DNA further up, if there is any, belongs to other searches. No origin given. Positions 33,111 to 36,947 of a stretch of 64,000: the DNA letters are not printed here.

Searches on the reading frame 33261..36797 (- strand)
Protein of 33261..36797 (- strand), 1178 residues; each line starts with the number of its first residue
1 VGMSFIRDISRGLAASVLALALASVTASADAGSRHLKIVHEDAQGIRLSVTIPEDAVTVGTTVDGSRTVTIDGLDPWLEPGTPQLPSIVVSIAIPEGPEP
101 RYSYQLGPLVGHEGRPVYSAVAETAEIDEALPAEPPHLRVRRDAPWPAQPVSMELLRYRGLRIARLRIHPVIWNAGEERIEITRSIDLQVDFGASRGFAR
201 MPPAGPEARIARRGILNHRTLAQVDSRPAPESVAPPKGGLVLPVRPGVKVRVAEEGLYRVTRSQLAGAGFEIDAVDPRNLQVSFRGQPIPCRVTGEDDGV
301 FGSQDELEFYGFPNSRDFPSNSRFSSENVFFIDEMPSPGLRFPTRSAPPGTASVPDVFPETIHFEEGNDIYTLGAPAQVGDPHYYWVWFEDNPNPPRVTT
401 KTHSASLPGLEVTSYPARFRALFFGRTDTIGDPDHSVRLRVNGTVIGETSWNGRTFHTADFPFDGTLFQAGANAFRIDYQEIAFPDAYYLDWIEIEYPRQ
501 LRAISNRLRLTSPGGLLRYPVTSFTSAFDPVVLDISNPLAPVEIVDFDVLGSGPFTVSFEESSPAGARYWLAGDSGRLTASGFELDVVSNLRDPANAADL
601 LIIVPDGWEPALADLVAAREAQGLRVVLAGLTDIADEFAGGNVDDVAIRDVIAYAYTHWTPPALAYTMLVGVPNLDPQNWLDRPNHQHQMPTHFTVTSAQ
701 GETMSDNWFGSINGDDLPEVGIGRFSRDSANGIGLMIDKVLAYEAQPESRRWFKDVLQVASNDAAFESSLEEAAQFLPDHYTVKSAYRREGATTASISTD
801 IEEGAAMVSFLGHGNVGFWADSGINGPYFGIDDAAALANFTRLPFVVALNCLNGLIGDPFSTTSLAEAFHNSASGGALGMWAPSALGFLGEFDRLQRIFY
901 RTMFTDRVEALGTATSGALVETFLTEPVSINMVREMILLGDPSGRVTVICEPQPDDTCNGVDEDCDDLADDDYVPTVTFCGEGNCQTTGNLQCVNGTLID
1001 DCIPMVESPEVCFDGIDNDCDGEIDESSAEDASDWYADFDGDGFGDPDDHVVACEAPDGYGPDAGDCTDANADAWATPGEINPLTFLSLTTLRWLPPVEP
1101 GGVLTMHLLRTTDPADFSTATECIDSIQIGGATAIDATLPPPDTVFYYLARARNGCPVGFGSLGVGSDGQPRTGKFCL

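Call 73: search_protein_families(library=pfam, proteins=[window:33261-36797:-], max_evalue=0.00001)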
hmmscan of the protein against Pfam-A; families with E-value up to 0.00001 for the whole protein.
window:33261-36797:- (1178 aa): 1 family
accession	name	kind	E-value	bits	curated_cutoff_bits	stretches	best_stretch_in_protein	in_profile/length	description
PF01364.23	Peptidase_C25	-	1.5e-64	219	23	1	601-944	2-372/374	Peptidase family C25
